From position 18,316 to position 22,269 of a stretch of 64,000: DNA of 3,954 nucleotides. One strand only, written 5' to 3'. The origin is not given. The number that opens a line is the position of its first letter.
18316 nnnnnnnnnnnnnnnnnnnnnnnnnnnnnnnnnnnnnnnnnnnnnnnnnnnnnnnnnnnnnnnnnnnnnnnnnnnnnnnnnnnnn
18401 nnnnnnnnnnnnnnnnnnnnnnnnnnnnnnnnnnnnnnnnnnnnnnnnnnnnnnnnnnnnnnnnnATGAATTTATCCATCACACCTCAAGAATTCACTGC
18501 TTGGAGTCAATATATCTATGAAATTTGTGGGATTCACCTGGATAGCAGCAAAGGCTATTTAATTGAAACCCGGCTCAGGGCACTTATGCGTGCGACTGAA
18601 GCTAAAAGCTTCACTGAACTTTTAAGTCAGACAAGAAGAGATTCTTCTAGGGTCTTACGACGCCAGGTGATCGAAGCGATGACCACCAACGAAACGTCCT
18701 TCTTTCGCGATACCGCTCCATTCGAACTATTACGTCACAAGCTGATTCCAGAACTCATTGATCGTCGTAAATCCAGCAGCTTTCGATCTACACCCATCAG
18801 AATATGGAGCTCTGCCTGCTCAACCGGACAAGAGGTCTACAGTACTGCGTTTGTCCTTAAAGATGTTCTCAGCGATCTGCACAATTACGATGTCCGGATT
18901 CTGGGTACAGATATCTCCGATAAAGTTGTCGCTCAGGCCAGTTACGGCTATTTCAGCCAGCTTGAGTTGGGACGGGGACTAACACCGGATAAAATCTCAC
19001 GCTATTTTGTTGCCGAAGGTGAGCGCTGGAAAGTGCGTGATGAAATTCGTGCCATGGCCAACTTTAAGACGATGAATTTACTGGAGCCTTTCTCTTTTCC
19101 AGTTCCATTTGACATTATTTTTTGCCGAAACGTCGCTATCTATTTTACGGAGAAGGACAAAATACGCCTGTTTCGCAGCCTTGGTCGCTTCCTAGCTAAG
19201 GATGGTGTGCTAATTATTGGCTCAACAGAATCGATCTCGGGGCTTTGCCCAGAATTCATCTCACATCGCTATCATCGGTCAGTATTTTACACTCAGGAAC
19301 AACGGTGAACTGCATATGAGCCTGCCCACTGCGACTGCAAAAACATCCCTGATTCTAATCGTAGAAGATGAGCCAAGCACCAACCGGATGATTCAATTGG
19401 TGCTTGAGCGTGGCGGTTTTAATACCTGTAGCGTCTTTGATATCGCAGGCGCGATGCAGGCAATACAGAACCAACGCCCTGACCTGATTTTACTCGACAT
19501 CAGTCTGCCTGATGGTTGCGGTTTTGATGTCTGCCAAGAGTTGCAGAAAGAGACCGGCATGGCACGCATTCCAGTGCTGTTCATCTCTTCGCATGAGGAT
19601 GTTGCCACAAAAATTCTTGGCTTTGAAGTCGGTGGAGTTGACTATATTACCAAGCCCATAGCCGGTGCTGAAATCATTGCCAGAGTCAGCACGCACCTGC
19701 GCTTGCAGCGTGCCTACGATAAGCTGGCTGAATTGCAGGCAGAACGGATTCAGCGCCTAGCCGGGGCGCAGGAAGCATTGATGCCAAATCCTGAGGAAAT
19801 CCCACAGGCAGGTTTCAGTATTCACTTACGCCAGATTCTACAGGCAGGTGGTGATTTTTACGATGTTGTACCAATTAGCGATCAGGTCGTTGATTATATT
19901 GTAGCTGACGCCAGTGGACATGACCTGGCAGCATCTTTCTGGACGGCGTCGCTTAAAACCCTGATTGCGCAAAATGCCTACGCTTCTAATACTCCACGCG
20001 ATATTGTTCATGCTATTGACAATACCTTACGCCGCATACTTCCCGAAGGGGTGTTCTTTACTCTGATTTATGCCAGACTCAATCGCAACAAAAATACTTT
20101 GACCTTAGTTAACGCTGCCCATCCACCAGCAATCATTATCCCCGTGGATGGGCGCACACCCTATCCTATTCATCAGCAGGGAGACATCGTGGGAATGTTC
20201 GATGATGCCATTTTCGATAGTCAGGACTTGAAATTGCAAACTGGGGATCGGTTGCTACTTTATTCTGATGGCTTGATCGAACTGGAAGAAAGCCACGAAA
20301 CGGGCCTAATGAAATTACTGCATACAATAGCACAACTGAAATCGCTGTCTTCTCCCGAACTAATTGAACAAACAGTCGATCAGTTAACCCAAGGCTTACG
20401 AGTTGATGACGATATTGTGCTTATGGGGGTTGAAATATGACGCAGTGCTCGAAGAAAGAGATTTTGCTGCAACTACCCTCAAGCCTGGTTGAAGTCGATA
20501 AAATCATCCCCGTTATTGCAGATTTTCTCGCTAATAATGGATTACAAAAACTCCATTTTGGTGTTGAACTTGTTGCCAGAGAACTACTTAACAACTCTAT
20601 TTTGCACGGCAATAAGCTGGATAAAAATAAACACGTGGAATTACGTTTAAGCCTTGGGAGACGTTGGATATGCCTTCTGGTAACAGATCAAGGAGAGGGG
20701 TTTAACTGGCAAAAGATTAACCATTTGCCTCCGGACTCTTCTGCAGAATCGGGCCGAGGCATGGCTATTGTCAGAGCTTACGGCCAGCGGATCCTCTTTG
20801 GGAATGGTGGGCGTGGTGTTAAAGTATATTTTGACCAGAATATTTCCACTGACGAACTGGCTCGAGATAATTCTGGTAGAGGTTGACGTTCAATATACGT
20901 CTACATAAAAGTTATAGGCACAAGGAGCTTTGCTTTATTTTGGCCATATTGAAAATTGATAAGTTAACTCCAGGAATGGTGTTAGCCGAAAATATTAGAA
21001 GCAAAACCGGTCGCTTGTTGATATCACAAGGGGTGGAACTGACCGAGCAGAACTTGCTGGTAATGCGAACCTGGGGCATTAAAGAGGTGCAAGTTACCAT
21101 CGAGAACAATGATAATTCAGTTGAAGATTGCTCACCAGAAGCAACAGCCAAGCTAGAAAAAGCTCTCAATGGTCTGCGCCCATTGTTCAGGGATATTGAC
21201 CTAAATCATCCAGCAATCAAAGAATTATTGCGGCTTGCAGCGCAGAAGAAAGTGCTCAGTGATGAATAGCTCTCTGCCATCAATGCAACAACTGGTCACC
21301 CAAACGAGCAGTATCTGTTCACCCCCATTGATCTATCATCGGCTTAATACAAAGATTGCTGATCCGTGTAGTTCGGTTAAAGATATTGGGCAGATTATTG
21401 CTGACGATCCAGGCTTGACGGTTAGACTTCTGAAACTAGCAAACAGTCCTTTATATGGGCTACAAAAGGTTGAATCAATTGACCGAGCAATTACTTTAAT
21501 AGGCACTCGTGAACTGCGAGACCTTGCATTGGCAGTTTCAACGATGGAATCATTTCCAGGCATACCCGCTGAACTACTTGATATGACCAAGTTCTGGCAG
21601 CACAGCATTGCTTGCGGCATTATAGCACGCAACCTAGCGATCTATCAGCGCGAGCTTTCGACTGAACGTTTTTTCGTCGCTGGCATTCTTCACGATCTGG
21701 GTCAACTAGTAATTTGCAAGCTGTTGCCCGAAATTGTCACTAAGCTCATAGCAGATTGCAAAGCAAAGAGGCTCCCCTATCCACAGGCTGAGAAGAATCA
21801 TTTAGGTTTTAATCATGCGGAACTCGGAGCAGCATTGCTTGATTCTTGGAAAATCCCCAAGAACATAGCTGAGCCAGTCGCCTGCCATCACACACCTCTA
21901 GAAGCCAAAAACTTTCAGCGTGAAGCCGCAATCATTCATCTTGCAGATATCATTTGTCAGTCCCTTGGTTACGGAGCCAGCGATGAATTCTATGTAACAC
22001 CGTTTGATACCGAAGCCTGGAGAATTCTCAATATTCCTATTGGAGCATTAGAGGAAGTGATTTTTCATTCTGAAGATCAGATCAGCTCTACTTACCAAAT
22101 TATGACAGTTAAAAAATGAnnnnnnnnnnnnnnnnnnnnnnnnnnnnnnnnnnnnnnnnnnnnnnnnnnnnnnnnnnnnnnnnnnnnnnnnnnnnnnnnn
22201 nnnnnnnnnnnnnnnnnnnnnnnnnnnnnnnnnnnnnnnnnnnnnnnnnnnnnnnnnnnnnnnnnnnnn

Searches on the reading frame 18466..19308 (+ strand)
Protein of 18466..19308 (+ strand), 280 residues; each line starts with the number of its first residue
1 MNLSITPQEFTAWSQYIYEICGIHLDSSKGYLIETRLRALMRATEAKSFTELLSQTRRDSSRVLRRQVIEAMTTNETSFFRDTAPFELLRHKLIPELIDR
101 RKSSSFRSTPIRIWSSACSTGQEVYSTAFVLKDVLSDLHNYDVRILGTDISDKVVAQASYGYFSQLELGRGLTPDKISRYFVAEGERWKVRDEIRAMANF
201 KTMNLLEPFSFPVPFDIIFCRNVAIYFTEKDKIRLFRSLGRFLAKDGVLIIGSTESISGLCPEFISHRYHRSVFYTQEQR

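Call 55: search_protein_families(library=pfam, max_evalue=0.00001, proteins=[window:18466-19308:+])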
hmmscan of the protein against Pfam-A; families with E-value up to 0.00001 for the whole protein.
window:18466-19308:+ (280 aa): 2 families
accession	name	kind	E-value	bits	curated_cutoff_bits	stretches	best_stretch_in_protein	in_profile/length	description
PF01739.24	CheR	-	1.5e-53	181.6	27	1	75-260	1-182/195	CheR methyltransferase, SAM binding domain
PF03705.20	CheR_N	-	7.3e-12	45.3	27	1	8-59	1-52/53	CheR methyltransferase, all-alpha domain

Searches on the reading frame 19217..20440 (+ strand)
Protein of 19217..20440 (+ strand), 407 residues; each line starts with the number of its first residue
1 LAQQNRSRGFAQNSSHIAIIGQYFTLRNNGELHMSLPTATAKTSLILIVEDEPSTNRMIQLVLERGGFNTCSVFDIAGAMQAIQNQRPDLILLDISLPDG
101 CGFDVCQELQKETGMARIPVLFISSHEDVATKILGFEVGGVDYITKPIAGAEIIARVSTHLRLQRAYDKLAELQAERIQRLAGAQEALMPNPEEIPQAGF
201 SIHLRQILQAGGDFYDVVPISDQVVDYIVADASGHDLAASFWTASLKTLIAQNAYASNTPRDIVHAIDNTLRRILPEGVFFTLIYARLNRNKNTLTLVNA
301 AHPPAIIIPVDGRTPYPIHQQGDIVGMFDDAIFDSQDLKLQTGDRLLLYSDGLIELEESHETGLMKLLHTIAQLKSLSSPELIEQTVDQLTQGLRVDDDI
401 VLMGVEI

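Call 55: search_protein_families(library=pfam, max_evalue=0.00001, proteins=[window:19217-20440:+])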
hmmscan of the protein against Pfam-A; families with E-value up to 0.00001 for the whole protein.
window:19217-20440:+ (407 aa): 2 families
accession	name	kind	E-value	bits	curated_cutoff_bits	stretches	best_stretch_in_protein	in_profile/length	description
PF07228.17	SpoIIE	-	3.2e-37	128.8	25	1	225-406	5-190/192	Stage II sporulation protein E (SpoIIE)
PF00072.30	Response_reg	-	5.1e-24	85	30.2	1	46-157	1-110/111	Response regulator receiver domain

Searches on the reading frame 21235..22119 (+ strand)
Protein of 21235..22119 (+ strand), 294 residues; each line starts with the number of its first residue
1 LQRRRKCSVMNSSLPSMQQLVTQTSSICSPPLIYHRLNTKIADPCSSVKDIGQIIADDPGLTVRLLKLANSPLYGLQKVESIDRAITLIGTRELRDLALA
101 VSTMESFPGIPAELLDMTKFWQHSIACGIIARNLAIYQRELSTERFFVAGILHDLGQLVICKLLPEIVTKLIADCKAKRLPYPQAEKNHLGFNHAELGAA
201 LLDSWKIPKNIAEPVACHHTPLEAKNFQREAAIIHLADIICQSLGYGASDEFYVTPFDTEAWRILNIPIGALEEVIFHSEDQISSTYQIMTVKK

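Call 55: search_protein_families(library=pfam, max_evalue=0.00001, proteins=[window:21235-22119:+])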
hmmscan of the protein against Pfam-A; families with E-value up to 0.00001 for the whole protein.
window:21235-22119:+ (294 aa): 2 families
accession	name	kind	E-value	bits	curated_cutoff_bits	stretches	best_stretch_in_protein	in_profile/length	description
PF08668.18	HDOD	-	4.2e-61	206.3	22.9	1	29-221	3-196/196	HDOD domain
PF01966.28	HD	-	2.2e-09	38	22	1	121-239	2-112/116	HD domain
